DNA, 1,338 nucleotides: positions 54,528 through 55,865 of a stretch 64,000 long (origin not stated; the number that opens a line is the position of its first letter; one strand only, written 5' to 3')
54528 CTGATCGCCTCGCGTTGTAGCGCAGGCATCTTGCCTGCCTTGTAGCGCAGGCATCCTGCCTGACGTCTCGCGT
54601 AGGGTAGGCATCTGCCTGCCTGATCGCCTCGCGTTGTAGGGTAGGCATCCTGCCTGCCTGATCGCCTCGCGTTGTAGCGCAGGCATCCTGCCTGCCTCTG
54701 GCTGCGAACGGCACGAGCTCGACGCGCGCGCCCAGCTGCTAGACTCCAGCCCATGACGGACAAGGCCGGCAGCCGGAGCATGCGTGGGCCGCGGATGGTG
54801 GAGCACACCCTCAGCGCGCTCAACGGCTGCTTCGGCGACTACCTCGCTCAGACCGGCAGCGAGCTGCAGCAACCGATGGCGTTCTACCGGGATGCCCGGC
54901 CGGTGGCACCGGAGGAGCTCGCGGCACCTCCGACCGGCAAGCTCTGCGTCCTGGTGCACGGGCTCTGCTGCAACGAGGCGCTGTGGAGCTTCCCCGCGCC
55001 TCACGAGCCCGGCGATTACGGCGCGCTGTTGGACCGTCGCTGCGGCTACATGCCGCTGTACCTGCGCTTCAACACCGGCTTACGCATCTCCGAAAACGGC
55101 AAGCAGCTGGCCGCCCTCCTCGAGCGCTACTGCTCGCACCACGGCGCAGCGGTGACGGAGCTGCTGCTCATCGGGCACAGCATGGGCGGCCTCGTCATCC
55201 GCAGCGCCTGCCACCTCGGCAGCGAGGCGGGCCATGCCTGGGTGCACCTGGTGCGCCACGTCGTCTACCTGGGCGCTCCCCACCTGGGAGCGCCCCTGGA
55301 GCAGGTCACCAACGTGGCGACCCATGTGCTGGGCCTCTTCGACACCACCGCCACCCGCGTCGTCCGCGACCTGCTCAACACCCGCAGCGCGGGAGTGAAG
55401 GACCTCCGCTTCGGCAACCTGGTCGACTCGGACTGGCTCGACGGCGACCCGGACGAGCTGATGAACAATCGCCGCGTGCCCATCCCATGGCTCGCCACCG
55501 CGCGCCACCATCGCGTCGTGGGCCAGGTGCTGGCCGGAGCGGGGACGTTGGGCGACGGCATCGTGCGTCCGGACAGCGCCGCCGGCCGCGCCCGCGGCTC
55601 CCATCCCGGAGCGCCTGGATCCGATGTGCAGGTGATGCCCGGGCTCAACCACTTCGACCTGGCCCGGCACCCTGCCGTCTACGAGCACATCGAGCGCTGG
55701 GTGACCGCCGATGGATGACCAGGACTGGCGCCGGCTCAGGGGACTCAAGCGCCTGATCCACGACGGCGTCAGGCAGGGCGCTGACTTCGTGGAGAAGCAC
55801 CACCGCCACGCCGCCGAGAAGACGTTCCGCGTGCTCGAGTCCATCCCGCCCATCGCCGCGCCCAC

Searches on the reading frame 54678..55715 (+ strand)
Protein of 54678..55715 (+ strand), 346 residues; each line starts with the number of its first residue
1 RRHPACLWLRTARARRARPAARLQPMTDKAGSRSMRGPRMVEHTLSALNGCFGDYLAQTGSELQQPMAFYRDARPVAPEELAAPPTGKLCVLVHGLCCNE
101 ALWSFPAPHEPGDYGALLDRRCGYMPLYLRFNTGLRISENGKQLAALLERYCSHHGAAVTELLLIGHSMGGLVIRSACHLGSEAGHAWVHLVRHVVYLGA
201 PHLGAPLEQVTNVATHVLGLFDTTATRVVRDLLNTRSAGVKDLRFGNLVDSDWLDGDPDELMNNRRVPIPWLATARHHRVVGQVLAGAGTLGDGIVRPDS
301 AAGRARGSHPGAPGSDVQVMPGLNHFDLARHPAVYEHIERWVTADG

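Call 26: search_protein_families(library=pfam, proteins=[window:54678-55715:+], max_evalue=0.001)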
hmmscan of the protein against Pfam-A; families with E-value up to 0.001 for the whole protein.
window:54678-55715:+ (346 aa): 4 families
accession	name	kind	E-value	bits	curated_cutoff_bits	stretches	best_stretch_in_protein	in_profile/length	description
PF07819.20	PGAP1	-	4.7e-08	33.5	24.3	1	151-253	83-184/233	PGAP1-like alpha/beta domain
PF24096.1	DUF7379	-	1.5e-06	28.7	33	1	139-216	52-126/191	Domain of unknown function (DUF7379)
PF05057.20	DUF676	-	2.8e-06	27.4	20.3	1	88-216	6-138/217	Putative serine esterase (DUF676)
PF02450.21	LCAT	-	0.0005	19.8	21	1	143-206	107-166/392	Lecithin:cholesterol acyltransferase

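Call 77: find_encoding_contigs(protein=window:54753-55715:+, flank=2000, max_places=3)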
Protein window:54753-55715:+ (321 aa): no gene with exactly this product is on record in the collection.
